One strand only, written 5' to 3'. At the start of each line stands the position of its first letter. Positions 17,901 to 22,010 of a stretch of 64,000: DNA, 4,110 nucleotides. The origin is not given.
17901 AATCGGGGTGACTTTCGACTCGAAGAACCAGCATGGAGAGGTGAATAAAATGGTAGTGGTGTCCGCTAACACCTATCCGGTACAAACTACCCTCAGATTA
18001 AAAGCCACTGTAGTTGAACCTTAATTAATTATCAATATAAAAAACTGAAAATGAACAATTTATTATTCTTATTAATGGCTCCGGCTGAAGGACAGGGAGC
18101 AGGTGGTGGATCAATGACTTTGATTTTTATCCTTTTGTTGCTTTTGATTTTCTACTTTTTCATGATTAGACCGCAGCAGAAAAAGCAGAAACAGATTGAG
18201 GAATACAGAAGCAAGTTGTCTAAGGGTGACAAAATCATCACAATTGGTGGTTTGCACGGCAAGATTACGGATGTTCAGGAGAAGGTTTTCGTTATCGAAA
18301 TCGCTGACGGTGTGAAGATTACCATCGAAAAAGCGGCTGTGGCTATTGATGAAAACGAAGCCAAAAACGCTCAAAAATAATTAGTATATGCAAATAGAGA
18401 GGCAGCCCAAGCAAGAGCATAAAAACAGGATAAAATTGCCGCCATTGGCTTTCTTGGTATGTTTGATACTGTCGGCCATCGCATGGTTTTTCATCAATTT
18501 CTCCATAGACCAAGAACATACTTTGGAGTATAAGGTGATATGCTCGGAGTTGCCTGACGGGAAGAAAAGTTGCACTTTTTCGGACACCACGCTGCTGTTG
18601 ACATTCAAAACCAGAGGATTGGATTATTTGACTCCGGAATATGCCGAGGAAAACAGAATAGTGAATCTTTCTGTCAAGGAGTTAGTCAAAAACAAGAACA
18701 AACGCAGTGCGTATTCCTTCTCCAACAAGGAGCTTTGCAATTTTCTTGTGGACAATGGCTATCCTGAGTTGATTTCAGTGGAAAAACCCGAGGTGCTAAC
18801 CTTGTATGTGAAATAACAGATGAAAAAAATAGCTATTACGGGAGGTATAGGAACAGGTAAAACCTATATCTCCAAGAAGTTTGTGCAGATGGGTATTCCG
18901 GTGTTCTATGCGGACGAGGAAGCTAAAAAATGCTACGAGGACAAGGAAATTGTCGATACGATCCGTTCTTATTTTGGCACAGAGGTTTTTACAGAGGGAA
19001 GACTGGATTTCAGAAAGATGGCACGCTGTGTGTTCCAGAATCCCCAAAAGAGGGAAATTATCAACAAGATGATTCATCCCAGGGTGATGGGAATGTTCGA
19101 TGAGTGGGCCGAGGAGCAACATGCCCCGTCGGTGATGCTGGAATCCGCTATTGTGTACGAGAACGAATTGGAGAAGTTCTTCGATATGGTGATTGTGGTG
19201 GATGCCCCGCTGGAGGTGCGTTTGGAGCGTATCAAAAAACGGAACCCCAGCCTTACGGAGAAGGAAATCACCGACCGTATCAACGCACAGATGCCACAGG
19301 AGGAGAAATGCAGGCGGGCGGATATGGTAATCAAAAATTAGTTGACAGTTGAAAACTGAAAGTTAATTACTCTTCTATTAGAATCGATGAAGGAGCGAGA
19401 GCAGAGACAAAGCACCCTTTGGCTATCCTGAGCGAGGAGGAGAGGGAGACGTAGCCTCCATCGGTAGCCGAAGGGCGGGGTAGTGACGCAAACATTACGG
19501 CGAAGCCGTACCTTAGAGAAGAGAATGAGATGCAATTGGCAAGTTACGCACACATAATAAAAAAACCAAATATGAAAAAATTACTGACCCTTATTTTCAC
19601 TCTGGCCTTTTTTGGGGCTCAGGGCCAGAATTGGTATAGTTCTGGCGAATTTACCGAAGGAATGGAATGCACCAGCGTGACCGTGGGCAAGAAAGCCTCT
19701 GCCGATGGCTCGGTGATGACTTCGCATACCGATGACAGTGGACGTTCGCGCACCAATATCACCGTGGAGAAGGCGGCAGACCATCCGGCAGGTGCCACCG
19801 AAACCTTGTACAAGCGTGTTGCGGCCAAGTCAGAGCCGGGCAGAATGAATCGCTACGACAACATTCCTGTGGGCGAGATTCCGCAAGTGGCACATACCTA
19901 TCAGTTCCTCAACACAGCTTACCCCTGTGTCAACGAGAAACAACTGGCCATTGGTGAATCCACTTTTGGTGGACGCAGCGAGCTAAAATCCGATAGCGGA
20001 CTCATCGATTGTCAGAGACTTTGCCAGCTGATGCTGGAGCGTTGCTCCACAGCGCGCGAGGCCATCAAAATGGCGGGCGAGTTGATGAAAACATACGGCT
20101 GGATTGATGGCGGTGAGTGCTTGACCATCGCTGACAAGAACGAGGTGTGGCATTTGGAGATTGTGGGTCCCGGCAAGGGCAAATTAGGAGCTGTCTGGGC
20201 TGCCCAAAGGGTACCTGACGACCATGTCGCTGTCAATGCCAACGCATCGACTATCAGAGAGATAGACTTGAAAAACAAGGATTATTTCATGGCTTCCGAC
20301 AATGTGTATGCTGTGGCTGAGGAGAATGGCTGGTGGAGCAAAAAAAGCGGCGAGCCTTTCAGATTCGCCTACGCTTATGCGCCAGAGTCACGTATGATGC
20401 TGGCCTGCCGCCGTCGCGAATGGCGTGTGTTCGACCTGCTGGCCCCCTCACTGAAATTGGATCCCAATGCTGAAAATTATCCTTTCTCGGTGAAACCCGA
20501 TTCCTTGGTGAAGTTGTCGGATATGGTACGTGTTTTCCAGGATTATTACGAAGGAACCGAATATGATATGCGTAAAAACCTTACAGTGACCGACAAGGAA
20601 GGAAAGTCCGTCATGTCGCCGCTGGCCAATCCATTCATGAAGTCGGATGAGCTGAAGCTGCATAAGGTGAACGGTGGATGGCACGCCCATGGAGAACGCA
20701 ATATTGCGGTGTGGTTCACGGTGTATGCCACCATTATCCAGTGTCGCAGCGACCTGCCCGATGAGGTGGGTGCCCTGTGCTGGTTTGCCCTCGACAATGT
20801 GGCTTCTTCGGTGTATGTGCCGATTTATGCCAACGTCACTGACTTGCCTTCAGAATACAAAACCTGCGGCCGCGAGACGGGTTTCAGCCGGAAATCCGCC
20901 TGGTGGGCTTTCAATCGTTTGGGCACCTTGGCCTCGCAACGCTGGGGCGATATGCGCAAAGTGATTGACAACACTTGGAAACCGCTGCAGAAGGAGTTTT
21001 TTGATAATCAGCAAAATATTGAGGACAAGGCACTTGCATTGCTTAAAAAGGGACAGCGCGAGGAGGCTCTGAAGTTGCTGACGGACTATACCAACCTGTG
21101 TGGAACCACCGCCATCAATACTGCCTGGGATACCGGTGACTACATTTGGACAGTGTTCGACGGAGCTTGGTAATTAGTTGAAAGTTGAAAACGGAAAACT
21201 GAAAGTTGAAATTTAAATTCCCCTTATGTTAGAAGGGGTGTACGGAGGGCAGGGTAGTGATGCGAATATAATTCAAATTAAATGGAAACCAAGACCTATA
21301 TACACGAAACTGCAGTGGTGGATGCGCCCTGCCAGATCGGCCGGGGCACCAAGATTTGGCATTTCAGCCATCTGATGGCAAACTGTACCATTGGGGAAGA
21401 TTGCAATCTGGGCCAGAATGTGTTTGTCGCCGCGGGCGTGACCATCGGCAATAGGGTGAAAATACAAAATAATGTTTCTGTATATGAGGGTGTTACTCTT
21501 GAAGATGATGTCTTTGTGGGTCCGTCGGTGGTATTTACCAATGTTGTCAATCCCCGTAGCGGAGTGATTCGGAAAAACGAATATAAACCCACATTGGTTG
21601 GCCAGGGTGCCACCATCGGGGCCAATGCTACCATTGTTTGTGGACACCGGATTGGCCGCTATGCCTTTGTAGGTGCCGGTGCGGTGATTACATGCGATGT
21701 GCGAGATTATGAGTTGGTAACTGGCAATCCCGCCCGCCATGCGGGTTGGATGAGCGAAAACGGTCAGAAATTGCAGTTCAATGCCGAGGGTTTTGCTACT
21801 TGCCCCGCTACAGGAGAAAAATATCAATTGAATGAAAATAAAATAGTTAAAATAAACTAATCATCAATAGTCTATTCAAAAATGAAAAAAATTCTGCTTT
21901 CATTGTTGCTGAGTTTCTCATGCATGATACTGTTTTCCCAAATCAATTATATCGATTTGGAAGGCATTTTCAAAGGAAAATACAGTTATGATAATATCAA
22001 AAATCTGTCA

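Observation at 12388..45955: Pervasive intergenic arrays of degenerate 7-14 nt words that begin at stop codons and occur in complementary flavours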

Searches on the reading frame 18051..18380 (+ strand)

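Call 5: search_protein_families(library=pfam, proteins=[window:18051-18380:+])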
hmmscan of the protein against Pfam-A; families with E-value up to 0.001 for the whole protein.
window:18051-18380:+ (109 aa): 1 family
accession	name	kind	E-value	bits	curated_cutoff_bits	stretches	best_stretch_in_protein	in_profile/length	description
PF02699.20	YajC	-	6.5e-30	103.3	28.2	1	22-98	1-77/78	Preprotein translocase subunit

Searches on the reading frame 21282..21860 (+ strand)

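Call 5: search_protein_families(library=pfam, proteins=[window:21282-21860:+])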
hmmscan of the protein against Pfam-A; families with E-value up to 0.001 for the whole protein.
window:21282-21860:+ (192 aa): 4 families
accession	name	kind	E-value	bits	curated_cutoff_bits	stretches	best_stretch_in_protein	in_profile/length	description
PF00132.30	Hexapep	-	8.7e-26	89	27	3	16-50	1-35/36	Bacterial transferase hexapeptide (six repeats)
PF14602.12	Hexapep_2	-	1.2e-14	54.2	27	2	36-68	3-33/34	Hexapeptide repeat of succinyl-transferase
PF25084.1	LbH_EIF2B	-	7e-11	42.5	54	1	5-85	16-93/105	EIF2B subunit epsilon LbH domain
PF25247.1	LbH_GLGC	-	0.00046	20.6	27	0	33-124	14-105/135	GLGC left-handed parallel beta-helix domain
